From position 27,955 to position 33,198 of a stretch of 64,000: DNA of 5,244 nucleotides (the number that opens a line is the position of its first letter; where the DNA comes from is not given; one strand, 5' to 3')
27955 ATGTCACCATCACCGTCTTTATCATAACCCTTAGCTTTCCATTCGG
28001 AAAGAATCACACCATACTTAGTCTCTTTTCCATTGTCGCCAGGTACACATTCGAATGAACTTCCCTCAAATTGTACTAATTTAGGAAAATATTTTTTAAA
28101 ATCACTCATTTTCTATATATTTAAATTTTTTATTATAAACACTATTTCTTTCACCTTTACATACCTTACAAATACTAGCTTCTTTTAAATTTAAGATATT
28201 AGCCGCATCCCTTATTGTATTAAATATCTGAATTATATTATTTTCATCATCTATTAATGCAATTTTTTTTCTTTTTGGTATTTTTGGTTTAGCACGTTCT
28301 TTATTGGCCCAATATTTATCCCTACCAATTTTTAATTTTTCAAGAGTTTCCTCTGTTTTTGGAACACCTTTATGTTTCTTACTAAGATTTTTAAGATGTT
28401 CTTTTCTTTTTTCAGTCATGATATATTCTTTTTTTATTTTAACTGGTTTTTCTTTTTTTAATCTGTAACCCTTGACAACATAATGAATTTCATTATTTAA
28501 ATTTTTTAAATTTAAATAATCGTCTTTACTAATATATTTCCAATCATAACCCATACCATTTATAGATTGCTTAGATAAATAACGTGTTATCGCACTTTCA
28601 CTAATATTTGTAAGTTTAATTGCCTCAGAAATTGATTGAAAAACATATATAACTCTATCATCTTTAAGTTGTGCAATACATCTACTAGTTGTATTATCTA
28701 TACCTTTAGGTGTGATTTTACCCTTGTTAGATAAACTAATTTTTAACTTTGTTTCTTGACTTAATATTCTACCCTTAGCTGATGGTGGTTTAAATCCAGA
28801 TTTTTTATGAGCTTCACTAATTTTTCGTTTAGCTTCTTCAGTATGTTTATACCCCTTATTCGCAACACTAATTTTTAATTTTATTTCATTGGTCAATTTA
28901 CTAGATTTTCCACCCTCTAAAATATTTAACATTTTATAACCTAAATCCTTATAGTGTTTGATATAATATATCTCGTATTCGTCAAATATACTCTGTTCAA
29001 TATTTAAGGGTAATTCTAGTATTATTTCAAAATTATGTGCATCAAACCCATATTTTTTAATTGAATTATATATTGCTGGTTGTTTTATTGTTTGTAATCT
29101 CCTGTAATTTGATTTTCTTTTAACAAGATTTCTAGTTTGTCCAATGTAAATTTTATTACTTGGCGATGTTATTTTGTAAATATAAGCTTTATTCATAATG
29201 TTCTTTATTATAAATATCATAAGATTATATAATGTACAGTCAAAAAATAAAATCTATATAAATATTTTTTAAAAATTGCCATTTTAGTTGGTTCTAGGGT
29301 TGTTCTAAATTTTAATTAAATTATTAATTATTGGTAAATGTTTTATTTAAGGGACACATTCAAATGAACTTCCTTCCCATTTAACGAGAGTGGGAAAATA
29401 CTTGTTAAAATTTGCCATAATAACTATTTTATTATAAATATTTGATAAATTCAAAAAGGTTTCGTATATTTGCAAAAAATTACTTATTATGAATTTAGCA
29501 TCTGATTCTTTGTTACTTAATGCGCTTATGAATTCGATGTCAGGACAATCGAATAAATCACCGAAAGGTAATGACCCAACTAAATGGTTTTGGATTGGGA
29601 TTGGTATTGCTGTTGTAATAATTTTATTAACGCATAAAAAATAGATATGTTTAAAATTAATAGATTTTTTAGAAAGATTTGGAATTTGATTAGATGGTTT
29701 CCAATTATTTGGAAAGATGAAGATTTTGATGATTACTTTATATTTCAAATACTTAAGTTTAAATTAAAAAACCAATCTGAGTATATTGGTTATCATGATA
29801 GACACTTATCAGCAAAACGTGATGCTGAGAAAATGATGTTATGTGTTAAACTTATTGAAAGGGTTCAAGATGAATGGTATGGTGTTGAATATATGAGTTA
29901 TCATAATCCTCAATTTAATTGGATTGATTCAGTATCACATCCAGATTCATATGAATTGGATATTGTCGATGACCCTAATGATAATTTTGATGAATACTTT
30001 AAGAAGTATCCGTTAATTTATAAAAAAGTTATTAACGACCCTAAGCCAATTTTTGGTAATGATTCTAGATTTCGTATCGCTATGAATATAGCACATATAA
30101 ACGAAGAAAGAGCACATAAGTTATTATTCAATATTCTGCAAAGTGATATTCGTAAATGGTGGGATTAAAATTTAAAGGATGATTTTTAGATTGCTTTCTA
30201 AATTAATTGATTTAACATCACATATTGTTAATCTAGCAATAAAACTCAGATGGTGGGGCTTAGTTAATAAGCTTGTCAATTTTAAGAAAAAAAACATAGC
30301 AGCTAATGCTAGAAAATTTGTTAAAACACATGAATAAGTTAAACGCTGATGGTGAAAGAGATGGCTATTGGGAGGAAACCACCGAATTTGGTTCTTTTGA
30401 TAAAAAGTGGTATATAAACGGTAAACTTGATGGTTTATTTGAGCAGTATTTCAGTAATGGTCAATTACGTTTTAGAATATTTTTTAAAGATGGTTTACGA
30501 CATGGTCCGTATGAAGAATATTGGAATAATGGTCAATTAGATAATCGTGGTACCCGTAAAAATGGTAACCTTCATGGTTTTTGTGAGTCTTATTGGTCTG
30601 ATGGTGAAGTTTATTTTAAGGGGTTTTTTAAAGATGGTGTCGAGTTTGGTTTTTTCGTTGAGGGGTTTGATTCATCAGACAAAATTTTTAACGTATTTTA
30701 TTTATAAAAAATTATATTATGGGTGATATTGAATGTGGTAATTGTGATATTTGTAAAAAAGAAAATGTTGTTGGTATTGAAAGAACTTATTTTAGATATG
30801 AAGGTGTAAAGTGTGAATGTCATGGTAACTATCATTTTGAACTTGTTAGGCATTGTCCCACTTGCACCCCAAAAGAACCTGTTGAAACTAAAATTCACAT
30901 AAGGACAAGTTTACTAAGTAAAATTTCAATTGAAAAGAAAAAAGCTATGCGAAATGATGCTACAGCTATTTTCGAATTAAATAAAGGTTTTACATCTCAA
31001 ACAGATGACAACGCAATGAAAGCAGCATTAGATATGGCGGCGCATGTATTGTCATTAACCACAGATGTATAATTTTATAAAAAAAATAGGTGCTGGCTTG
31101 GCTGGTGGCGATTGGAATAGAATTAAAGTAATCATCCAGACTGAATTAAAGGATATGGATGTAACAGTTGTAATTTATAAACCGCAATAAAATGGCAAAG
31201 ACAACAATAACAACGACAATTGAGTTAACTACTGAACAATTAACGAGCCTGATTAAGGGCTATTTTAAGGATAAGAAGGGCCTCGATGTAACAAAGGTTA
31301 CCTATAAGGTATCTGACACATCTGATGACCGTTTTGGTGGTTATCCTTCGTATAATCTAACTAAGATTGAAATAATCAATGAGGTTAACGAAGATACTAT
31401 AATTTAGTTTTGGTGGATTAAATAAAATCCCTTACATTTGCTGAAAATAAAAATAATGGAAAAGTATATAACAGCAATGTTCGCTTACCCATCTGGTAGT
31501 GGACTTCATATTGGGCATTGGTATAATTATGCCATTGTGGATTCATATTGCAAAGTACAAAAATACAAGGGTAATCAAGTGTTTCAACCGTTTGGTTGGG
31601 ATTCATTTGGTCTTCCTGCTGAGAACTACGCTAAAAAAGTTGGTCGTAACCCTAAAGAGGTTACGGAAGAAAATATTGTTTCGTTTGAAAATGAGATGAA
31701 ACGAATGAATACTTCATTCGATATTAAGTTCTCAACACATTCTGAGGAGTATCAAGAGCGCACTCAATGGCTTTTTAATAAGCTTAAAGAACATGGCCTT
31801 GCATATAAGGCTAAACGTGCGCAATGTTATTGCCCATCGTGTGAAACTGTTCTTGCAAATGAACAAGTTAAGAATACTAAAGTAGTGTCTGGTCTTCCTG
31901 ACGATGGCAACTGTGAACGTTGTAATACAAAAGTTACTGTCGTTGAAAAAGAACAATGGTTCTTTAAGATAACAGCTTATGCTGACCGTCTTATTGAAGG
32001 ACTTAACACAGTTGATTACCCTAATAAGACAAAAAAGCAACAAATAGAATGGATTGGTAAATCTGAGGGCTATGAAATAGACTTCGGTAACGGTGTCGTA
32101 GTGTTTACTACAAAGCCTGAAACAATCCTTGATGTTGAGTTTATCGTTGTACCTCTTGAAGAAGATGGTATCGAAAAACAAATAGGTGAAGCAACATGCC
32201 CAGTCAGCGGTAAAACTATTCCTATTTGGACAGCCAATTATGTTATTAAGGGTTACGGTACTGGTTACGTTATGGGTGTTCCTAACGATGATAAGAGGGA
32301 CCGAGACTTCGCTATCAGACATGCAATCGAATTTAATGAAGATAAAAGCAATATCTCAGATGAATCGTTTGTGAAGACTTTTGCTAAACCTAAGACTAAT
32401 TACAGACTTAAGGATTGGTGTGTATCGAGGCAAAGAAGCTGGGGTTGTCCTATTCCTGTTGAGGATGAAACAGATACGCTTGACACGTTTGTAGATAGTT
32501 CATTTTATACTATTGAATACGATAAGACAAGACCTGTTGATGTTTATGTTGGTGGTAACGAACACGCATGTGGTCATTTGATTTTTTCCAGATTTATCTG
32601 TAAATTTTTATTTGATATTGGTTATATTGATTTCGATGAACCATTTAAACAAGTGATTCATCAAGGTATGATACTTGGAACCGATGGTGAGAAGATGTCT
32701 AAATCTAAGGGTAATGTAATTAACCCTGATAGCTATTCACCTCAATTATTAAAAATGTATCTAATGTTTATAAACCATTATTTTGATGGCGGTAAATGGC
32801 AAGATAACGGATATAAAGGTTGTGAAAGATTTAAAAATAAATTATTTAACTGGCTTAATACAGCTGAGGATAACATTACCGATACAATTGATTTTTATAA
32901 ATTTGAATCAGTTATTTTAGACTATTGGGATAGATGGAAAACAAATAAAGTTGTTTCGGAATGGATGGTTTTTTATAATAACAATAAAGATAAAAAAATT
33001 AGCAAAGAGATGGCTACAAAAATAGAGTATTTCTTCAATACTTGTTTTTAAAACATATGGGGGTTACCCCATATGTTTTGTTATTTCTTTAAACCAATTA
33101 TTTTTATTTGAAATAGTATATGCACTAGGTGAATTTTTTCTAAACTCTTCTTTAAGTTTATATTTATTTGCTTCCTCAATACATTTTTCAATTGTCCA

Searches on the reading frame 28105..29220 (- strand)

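Call 84: search_protein_families(library=phrogs, proteins=[window:28105-29220:-], max_evalue=0.00001)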
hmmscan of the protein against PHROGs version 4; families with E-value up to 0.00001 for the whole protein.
window:28105-29220:- (372 aa): 3 families
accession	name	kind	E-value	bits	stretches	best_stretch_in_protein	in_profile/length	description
phrog_314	-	DNA, RNA and nucleotide metabolism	1e-33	118.2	1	3-234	170-392/574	homing endonuclease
phrog_5123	-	DNA, RNA and nucleotide metabolism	1.2e-07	32.8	1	13-99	3-90/152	homing endonuclease with GIY-YIG motif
phrog_20162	-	DNA, RNA and nucleotide metabolism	3.7e-06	28.2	0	191-233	43-85/88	HNH endonuclease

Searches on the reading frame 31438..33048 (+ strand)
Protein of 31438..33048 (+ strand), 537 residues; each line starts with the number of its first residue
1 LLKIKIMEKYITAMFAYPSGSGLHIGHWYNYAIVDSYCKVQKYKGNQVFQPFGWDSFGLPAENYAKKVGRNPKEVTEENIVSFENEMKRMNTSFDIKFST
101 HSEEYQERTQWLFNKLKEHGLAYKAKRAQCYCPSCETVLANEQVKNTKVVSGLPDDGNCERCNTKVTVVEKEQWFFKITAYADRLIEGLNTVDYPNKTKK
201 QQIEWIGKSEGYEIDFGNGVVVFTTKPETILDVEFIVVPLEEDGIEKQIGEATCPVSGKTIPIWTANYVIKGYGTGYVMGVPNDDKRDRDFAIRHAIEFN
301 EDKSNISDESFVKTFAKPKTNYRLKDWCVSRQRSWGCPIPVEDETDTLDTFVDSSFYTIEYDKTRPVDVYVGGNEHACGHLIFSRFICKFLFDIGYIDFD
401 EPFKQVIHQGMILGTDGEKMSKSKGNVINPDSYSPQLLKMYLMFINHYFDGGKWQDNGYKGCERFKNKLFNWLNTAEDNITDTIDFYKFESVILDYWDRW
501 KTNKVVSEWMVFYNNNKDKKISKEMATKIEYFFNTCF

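Call 84: search_protein_families(library=phrogs, proteins=[window:31438-33048:+], max_evalue=0.00001)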
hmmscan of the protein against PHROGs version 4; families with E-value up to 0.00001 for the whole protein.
window:31438-33048:+ (537 aa): 3 families
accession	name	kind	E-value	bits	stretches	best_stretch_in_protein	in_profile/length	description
phrog_12710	-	unknown function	9.5e-72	243.3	2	9-299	39-313/903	-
phrog_8598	-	unknown function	1e-13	51.8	1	10-166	12-169/680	-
phrog_27951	-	unknown function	1.6e-13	51.8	1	11-166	13-169/311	-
